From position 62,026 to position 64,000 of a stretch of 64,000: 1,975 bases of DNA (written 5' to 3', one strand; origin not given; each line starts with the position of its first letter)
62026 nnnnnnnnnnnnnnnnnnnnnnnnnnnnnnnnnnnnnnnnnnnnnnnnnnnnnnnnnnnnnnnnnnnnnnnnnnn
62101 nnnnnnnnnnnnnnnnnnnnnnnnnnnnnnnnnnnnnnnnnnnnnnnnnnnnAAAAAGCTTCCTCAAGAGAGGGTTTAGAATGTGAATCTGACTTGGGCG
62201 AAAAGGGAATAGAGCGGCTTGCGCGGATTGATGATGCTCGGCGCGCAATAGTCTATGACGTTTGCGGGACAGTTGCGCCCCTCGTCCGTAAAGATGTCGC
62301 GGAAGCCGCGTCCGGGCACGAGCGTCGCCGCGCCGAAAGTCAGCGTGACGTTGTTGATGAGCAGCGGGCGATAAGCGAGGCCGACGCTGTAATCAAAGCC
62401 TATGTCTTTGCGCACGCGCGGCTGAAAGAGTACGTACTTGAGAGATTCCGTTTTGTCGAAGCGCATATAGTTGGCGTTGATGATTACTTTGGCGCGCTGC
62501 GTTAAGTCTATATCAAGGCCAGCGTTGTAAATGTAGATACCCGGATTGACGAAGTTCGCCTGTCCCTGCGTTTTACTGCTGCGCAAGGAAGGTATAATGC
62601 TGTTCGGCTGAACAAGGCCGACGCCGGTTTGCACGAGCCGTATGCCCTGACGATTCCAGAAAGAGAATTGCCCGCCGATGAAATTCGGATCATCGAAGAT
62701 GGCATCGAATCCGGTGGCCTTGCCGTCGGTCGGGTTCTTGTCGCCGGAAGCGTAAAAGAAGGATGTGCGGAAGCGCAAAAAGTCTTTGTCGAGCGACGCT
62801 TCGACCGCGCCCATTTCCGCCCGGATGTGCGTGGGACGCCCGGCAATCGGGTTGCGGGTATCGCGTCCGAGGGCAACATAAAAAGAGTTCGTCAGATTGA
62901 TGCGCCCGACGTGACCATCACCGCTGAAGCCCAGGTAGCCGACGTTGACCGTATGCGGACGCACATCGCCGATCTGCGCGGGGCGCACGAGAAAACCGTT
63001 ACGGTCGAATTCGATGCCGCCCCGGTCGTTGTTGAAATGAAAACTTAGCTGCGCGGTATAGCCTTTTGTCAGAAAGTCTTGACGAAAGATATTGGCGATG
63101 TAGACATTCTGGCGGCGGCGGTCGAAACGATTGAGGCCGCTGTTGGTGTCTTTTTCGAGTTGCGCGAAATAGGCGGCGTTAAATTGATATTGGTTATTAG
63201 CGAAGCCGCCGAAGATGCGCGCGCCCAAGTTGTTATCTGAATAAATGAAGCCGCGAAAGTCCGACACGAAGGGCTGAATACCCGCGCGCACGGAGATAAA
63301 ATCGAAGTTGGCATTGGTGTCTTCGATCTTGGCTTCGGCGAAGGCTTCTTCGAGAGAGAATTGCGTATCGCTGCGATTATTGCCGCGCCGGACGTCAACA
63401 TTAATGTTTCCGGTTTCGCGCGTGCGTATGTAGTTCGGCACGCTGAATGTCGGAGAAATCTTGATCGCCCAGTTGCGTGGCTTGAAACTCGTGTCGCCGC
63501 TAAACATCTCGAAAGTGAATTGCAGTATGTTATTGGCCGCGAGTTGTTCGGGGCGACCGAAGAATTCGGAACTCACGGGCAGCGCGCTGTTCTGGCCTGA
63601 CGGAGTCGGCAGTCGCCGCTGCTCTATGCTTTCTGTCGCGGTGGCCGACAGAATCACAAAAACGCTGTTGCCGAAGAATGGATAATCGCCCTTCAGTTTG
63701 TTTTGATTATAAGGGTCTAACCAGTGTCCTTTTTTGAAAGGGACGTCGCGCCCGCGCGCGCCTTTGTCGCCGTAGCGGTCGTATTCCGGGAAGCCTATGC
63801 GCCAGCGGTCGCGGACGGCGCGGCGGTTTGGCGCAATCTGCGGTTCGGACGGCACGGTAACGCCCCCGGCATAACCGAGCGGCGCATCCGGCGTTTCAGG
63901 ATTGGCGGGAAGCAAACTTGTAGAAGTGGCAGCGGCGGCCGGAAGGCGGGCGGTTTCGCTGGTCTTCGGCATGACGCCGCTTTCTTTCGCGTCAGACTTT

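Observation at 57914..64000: Putative porin-cytochrome module: beta-barrel gene followed by a decaheme cytochrome fused to an LVIVD beta-propeller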

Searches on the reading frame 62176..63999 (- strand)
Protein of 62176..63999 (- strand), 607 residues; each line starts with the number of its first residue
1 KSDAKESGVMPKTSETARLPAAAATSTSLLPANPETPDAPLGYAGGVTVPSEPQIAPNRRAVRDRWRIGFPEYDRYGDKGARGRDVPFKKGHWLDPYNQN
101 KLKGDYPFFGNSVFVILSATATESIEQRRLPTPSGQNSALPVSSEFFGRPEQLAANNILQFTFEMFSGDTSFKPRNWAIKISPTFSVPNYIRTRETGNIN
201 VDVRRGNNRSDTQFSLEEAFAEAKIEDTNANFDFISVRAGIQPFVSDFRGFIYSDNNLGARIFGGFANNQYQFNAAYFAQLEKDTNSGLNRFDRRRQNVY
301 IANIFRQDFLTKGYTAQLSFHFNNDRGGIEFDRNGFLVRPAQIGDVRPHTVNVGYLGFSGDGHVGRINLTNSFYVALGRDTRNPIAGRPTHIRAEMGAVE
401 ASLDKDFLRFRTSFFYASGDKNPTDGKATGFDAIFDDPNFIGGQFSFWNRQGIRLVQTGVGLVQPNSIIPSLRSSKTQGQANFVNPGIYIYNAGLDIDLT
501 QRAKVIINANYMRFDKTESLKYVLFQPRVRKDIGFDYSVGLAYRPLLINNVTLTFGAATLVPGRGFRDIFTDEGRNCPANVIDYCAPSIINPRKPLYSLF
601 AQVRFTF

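Call 7: search_protein_families(library=pfam, proteins=[window:62176-63999:-], max_evalue=0.1)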
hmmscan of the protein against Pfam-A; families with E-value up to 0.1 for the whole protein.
window:62176-63999:- (607 aa): 0 families

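Call 8: search_protein_families(library=ncbifam, proteins=[window:62176-63999:-], max_evalue=0.1)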
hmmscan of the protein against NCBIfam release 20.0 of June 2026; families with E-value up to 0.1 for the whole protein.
window:62176-63999:- (607 aa): 0 families

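Call 15: find_homologous_proteins(query=window:62176-63999:-)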
Query window:62176-63999:- (607 aa): 8000 proteins with E <= 0.001 among 8000 candidates; the best 120 are listed.
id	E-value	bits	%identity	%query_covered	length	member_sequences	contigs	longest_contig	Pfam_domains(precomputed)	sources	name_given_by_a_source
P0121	0.0e+0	1390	100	100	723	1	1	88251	PF13620.13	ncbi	ncbi:MAG: carboxypeptidase-like regulatory domain-containing protein [Pyrinomonadaceae bacterium]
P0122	0.0e+0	1170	83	99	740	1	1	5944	PF13620.13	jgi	jgi:hypothetical protein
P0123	0.0e+0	1164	82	100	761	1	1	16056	PF13620.13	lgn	-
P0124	0.0e+0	1162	81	100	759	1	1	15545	PF13620.13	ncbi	ncbi:MAG: carboxypeptidase regulatory-like domain-containing protein, partial [Pyrinomonadaceae bact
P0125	0.0e+0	1152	83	96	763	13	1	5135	PF13620.13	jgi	-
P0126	0.0e+0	1013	72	100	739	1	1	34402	PF13620.13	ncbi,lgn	-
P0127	2.9e-296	1002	72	96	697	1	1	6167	PF13620.13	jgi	jgi:hypothetical protein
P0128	4.9e-296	1001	71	95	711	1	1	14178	PF13620.13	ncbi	ncbi:MAG: carboxypeptidase-like regulatory domain-containing protein [Pyrinomonadaceae bacterium]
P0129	1.1e-295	1000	71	100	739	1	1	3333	PF13620.13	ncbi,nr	ncbi:MAG TPA: carboxypeptidase-like regulatory domain-containing protein [Pyrinomonadaceae bacterium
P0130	1.5e-295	1000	70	100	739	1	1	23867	PF13620.13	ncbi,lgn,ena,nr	ncbi:MAG TPA: carboxypeptidase-like regulatory domain-containing protein [Pyrinomonadaceae bacterium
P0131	3.2e-295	999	70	100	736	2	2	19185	PF13620.13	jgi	-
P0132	1.0e-294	997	71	100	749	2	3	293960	PF13620.13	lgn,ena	-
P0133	1.3e-294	997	70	100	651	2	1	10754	-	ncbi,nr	ncbi:MAG TPA: hypothetical protein VJ715_07030, partial [Pyrinomonadaceae bacterium]|nr:hypothetical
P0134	2.0e-294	996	72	95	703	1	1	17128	PF13620.13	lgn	-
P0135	2.2e-294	996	70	100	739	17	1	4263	PF13620.13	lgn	-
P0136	4.5e-294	995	70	100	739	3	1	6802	PF13620.13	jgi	jgi:hypothetical protein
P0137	7.4e-294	994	72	95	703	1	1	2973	PF13620.13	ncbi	-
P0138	7.5e-294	994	72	95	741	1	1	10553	PF13620.13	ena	-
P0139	1.1e-293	994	70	100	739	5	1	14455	PF13620.13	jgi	jgi:hypothetical protein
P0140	1.4e-293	993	69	100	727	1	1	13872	PF13715.13,PF13620.13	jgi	jgi:hypothetical protein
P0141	1.7e-293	993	73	94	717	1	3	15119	PF13620.13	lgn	-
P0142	1.8e-293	993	68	100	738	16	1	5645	PF13620.13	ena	-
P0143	2.1e-293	993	70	100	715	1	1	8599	PF13620.13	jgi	-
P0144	2.8e-293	992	72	95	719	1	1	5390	PF13620.13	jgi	-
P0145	3.0e-293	992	70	100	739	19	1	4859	PF13620.13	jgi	jgi:hypothetical protein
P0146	4.0e-293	992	70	99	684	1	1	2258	PF13620.13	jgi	jgi:hypothetical protein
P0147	5.2e-293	991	70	100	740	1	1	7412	PF13620.13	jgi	jgi:hypothetical protein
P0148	6.4e-293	991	70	100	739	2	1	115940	PF13620.13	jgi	jgi:hypothetical protein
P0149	6.8e-293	991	70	100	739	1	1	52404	PF13620.13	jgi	jgi:hypothetical protein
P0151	7.6e-293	991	72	94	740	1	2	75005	PF13620.13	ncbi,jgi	ncbi:MAG TPA: carboxypeptidase-like regulatory domain-containing protein [Pyrinomonadaceae bacterium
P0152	7.8e-293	991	70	99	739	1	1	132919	PF13715.13,PF13620.13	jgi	jgi:hypothetical protein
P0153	9.4e-293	991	72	95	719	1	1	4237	PF13620.13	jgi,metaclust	metaclust:\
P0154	1.4e-292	990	72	95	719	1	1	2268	PF13620.13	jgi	jgi:hypothetical protein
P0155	1.6e-292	990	70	100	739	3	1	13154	PF13620.13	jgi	jgi:Carboxypeptidase regulatory-like domain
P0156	1.7e-292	990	69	100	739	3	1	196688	PF13620.13,PF17210.10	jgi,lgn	jgi:hypothetical protein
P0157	1.8e-292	990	72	95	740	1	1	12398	PF13620.13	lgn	-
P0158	1.9e-292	990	70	100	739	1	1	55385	PF13715.13,PF13620.13,PF17210.10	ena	-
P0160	2.2e-292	989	71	95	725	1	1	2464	PF13620.13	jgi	jgi:hypothetical protein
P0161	2.3e-292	989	70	100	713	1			PF13620.13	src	-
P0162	3.0e-292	989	71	95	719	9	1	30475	PF13620.13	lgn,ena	-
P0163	3.3e-292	989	71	97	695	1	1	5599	PF13620.13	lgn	-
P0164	3.3e-292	989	70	100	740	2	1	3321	PF13620.13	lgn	-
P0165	3.4e-292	989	73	94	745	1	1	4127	PF13620.13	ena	-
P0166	3.5e-292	989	71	95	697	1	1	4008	PF13620.13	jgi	-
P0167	3.5e-292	989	70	100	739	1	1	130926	PF13620.13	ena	-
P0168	5.2e-292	988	70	100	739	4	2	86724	PF13620.13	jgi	jgi:hypothetical protein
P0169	5.2e-292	988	69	100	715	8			PF13620.13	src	-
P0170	5.3e-292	988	69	100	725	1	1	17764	PF13620.13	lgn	-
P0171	6.0e-292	988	72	94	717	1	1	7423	PF13620.13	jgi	jgi:hypothetical protein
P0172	6.8e-292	988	69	100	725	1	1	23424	PF13620.13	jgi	jgi:hypothetical protein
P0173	1.4e-291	987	72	95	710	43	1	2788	PF13620.13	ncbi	-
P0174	1.4e-291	987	72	94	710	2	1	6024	PF13620.13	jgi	-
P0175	2.1e-291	986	71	95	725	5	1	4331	PF13620.13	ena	-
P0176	2.4e-291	986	69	100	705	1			PF13620.13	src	-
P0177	2.8e-291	986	71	95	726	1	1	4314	PF13620.13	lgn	-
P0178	3.1e-291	986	70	100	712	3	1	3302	PF13620.13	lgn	-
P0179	3.4e-291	985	71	95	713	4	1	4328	PF13620.13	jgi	jgi:hypothetical protein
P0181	5.4e-291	985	72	94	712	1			PF13620.13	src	-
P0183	6.2e-291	985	70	99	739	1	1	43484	PF13620.13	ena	-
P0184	6.9e-291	984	71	96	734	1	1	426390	PF13620.13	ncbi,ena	-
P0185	7.6e-291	984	71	96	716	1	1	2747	PF13620.13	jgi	jgi:carboxypeptidase family protein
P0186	7.6e-291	984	71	96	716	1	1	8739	PF13620.13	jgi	jgi:carboxypeptidase family protein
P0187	7.9e-291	984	69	100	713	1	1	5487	PF13620.13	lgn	-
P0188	9.0e-291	984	69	100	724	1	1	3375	PF13620.13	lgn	-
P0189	1.1e-290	984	70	100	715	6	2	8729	PF13620.13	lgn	-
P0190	1.2e-290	984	72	94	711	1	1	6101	PF13620.13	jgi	jgi:Carboxypeptidase regulatory-like domain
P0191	1.3e-290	984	71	95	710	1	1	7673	PF13620.13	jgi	jgi:hypothetical protein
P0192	1.7e-290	983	68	100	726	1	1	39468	PF13620.13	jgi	-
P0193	1.9e-290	983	72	94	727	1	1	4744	PF13620.13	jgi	jgi:hypothetical protein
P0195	3.1e-290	982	69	100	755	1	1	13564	PF13620.13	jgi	jgi:hypothetical protein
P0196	3.2e-290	982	69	100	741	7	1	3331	PF13620.13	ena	-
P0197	3.6e-290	982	70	100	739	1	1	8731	PF13620.13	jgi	jgi:hypothetical protein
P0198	4.5e-290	982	69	100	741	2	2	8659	PF13620.13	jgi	jgi:hypothetical protein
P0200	5.0e-290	982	69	100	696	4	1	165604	PF13620.13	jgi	jgi:hypothetical protein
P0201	5.8e-290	981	68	100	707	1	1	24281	PF13620.13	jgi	jgi:hypothetical protein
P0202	6.6e-290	981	68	100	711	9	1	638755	PF13620.13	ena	-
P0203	7.8e-290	981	72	95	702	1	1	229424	PF13620.13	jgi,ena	-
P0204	8.2e-290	981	72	93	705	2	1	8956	PF13620.13,PF17210.10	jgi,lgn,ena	-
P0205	1.1e-289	980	72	94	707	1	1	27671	PF13620.13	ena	-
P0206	1.1e-289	980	72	94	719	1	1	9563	PF13620.13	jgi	-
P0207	1.1e-289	980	73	94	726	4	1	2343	PF13620.13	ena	-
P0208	1.3e-289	980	72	94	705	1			PF13620.13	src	-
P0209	1.5e-289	980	68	100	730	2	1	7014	PF13620.13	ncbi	ncbi:MAG TPA: carboxypeptidase-like regulatory domain-containing protein [Pyrinomonadaceae bacterium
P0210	1.5e-289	980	69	100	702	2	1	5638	PF13620.13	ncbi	ncbi:MAG: carboxypeptidase-like regulatory domain-containing protein [Pyrinomonadaceae bacterium]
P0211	1.5e-289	980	68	100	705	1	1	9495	PF13620.13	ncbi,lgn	ncbi:MAG: carboxypeptidase-like regulatory domain-containing protein [Pyrinomonadaceae bacterium]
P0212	1.5e-289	980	69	100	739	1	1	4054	PF13620.13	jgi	jgi:hypothetical protein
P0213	1.6e-289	980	72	95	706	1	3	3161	PF13620.13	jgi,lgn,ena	-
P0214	2.3e-289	979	69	100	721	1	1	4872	PF13620.13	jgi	jgi:hypothetical protein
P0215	2.4e-289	979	71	95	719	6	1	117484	PF13620.13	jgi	jgi:hypothetical protein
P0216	2.4e-289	979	70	96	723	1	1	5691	PF13620.13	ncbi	-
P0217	2.7e-289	979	71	95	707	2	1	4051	PF13620.13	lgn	-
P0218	2.7e-289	979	69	100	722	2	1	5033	PF13620.13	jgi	jgi:hypothetical protein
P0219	2.8e-289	979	72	94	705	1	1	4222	PF13620.13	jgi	jgi:hypothetical protein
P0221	3.0e-289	979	68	100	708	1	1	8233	PF13620.13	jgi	jgi:hypothetical protein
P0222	3.0e-289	979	68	100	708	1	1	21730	PF13620.13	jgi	jgi:hypothetical protein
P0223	3.0e-289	979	69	100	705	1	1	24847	PF13620.13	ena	-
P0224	3.1e-289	979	72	93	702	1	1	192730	PF13620.13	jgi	jgi:hypothetical protein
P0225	3.2e-289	979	69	100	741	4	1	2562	PF13620.13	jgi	jgi:hypothetical protein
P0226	3.2e-289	979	71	95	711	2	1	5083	PF13620.13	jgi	jgi:hypothetical protein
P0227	3.3e-289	979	72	94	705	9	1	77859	PF13620.13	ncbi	-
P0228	3.4e-289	979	68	100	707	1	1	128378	PF13620.13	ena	-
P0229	3.4e-289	979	68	100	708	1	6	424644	PF13620.13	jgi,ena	jgi:hypothetical protein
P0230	3.6e-289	979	69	99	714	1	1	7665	PF13620.13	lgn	-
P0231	3.7e-289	979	70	95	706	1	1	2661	PF13620.13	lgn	-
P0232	3.7e-289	979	68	100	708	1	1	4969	PF13620.13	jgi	jgi:hypothetical protein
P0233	3.8e-289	979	69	100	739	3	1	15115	PF13620.13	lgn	-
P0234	4.6e-289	978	70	96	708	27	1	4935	PF13620.13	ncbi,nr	ncbi:MAG TPA: hypothetical protein VFD75_05345 [Pyrinomonadaceae bacterium]|nr:hypothetical protein 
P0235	4.7e-289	978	68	100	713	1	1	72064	PF13620.13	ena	-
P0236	4.7e-289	978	73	94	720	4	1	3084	PF13620.13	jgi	jgi:hypothetical protein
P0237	4.7e-289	978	71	97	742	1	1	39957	PF13620.13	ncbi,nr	ncbi:MAG: carboxypeptidase-like regulatory domain-containing protein [Acidobacteria bacterium]|nr:ca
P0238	4.9e-289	978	71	94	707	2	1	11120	PF13620.13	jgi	jgi:Carboxypeptidase regulatory-like domain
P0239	5.3e-289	978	69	100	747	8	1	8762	PF13620.13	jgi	jgi:hypothetical protein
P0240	5.4e-289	978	68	100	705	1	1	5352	PF13620.13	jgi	jgi:hypothetical protein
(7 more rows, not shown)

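Call 20: search_solved_structures(query=P0121, max_evalue=10)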
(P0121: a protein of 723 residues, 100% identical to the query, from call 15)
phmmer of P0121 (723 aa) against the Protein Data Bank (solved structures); distinct sequences matched with E-value up to 10: 5.
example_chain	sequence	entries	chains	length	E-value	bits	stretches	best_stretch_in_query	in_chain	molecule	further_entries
1sy6_A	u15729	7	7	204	0.037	15.8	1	75-125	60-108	T-cell surface glycoprotein CD3 gamma/epsilon chain | T-cell surface glycoprotein CD3 gamma chain,T-cell surface glycoprotein CD3 epsilon chain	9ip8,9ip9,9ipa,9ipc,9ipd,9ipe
1jbj_A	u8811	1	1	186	0.16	13.7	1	86-128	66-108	CD3 Epsilon and gamma Ectodomain Fragment Complex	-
2mim_A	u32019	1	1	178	0.49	12.1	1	101-129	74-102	CD3 epsilon protein,CD3 glycoprotein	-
1xmw_A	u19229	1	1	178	0.79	11.4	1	86-133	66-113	Chimeric CD3 mouse Epsilon and sheep Delta Ectodomain Fragment Complex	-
1x9q_A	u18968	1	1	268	1.2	10.8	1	99-130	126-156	4m5.3 anti-fluorescein single chain antibody fragment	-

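Call 30: predict_structure(alignment_id=A1)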
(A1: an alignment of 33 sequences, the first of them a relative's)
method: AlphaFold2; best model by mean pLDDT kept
length: 723 residues; sequences in the alignment: 33
mean_pLDDT: 48.7   pTM: 0.43
mean pLDDT of the five models: 48.7, 48.6, 46.2, 44.9, 40.5
residues with pLDDT >= 90: 31; 70-90: 154; 50-70: 124; < 50: 414
segments of 3 or more residues with pLDDT < 50: 102-223, 240-271, 304-330, 361-372, 397-411, 443-462, 522-525, 547-723
pLDDT, mean of each block of 10 residues (from residue 1): 88 92 86 92 91 84 60 79 85 86 42 27 25 24 24 27 26 26 23 26 27 37 57 58 36 34 35 61 62 71 40 28 36 71 70 73 37 72 79 60 31 71 74 75 39 27 60 71 69 70 67 60 49 53 53 27 23 23 23 24 33 35 34 22 21 24 33 29 30 39 33 32 34
secondary structure, 60 per line:
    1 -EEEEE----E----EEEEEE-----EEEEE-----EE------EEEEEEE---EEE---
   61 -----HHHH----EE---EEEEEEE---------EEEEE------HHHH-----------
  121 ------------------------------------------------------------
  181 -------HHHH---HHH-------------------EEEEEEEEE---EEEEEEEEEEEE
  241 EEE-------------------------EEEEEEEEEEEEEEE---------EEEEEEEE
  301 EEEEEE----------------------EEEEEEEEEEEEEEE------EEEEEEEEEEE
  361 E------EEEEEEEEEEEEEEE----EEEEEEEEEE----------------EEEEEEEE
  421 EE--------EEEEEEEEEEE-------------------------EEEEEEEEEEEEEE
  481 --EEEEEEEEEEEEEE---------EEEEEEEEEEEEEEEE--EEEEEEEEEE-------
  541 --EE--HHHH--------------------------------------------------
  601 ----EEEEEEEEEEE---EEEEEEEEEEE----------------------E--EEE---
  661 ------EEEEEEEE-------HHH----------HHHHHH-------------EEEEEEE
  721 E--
elements in order (helices of 4 or more, strands of 3 or more residues): E2-6 E16-21 E27-31 E45-51 E55-57 H66-69 E79-85 E95-99 H106-109 H188-191 E217-225 E229-243 E269-283 E293-306 E329-343 E350-361 E368-382 E387-396 E413-422 E431-441 E467-480 E483-496 E506-521 E524-533 H547-550 E605-615 E619-629 E655-657 E667-674 H695-700 E714-721

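Call 32: search_solved_structures(query=A1, max_evalue=10)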
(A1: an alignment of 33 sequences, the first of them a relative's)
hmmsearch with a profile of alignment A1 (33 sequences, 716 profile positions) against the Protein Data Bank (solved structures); distinct sequences matched with E-value up to 10: 1.
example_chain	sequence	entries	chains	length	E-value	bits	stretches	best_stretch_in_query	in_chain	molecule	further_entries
8i02_F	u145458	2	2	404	0.56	11.7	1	100-176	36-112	Cph1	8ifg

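Call 34: fold_search(model_id=the predicted structure, library=pdb)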
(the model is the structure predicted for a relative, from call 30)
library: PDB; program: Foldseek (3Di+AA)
matches with E <= 10: 480; with E <= 0.001: 13
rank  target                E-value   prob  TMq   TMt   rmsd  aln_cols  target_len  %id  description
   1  8rqp                  1.4e-04  1.00  0.26  0.38  10.1       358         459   11  In meso structure of the alginate exporter, AlgE, from Pseudomonas aeruginosa in 7.10 monoacylglycerol (released 2024-04-03)
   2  4xnl                  1.8e-04  1.00  0.24  0.38  10.2       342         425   12  X-ray structure of AlgE2 (released 2015-06-03)
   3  4afk                  2.5e-04  1.00  0.25  0.39   9.7       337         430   12  In meso structure of alginate transporter, AlgE, from Pseudomonas aeruginosa, PAO1 (released 2013-02-06)
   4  4b61_A                3.0e-04  1.00  0.25  0.39  10.0       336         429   12  In meso structure of alginate transporter, AlgE, from Pseudomoas aeruginosa, PAO1. Crystal form 3. (released 2013-07-17)
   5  5iyu                  3.7e-04  1.00  0.25  0.38   9.8       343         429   11  AlgE_CIM (released 2017-04-05)
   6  5nup_A                4.3e-04  1.00  0.20  0.34  10.0       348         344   12  Structural basis for maintenance of bacterial outer membrane lipid asymmetry (released 2017-10-25)
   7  3rbh_C                5.0e-04  1.00  0.25  0.40   9.0       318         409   11  Structure of alginate export protein AlgE from Pseudomonas aeruginosa (released 2011-07-27)
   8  7acg                  6.1e-04  1.00  0.25  0.37   9.9       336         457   13  In meso structure of the alginate exporter, AlgE, from Pseudomonas aeruginosa in 9.8 monoacylglycerol (released 2020-12-16)
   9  4azl_B                6.4e-04  1.00  0.25  0.39   9.1       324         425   12  In meso structure of alginate transporter, AlgE, from Pseudomoas aeruginosa, PAO1, crystal form 2. (released 2013-07-03)
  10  2xe3_A                6.4e-04  1.00  0.20  0.34  10.4       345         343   11  OmpC28 (released 2010-05-19)
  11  8pz4                  7.5e-04  1.00  0.25  0.36   9.6       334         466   12  Structure of alginate transporter, AlgE, solved at wavelength 2.755 A (released 2023-10-25)
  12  7q3t_A                7.8e-04  1.00  0.19  0.34  10.2       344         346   13  Crystal structure of the OmpK36 D insertion chimera from Klebsiella pneumonia (released 2022-07-06)
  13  1osm_A                9.1e-04  1.00  0.20  0.35   9.9       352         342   12  OSMOPORIN (OMPK36) FROM KLEBSIELLA PNEUMONIAE (released 1999-07-26)
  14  4azl_A                1.1e-03  1.00  0.25  0.40   8.7       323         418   11  In meso structure of alginate transporter, AlgE, from Pseudomoas aeruginosa, PAO1, crystal form 2. (released 2013-07-03)
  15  5nxn_A                1.1e-03  1.00  0.19  0.34  10.7       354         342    9  Structure of a L5-deletion mutant of Providencia stuartii Omp-Pst1 (released 2018-02-21)
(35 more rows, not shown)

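Call 42: search_protein_representatives(protein=P0121)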
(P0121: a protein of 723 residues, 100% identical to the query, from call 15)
Query: 723 residues. Proteins with E-value up to 0.001 (for the whole library): 1669; up to 1e-10: 1150; up to 1e-30: 449. The best 150 are listed.
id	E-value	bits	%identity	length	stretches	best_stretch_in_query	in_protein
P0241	6.4e-287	970.4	65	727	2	147-723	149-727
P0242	9.7e-175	599.6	46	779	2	2-567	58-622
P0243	3.4e-171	587.8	51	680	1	154-687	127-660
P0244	8.1e-166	570.1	50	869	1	152-687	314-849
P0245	5.1e-165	567.4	50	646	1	155-689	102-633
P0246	4.8e-164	564.2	51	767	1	125-722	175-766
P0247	2.2e-160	552.1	49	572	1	148-690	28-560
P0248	1.6e-158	545.9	54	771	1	184-689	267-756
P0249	7.3e-156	537.1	47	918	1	153-698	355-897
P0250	1.3e-154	533.0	49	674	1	180-689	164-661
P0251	1.4e-153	529.6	48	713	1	156-687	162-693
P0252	2.7e-153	528.7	47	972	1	128-689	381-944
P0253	1.8e-152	525.9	65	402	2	155-429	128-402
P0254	4.7e-152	524.6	50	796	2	323-687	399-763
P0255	7.5e-152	523.9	48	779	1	135-722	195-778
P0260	4.5e-147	508.1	51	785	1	152-723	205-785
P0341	1.6e-84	301.3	37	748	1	128-699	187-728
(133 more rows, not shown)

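Call 44: search_protein_families(library=pfam, alignment_id=A4, max_evalue=0.01)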
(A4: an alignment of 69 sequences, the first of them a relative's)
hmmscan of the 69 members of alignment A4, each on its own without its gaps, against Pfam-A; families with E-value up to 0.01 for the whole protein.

A. member 1, P0121 (723 aa): 1 family
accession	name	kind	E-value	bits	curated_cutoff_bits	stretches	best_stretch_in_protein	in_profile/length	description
PF13620.12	CarboxypepD_reg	-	8.1e-12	45.8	32.3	1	2-91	4-75/82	Carboxypeptidase regulatory-like domain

B. families by the number of members that match (of 69 scanned): 19 families
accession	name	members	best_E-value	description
PF13620.12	CarboxypepD_reg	8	3.2e-28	Carboxypeptidase regulatory-like domain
PF13372.12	Alginate_exp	5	3.9e-05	Alginate export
PF13715.12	CarbopepD_reg_2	4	4.5e-07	CarboxypepD_reg-like domain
PF02085.21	Cytochrom_CIII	3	3.3e-11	Class III cytochrome C family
PF14522.11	Cytochrome_C7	3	0.00017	Cytochrome c7 and related cytochrome c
PF22113.1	Mtrc-MtrF_II-IV_dom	3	0.0003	Outer membrane cytochrome MtrC/MtrF-like, domains II/IV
PF14537.11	Cytochrom_c3_2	2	0.00035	Cytochrome c3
PF08239.17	SH3_3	1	4.1e-16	Bacterial SH3 domain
PF00041.27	fn3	1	3.1e-14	Fibronectin type III domain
PF06347.19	SH3_4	1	3.3e-11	Bacterial SH3 domain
PF13646.12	HEAT_2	1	2.5e-07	HEAT repeats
PF05036.18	SPOR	1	1.6e-06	SPOR domain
PF17210.9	SdrD_B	1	1.9e-05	SdrD B-like domain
PF17802.7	SpaA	1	0.00021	Prealbumin-like fold domain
PF00775.27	Dioxygenase_C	1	0.00033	Dioxygenase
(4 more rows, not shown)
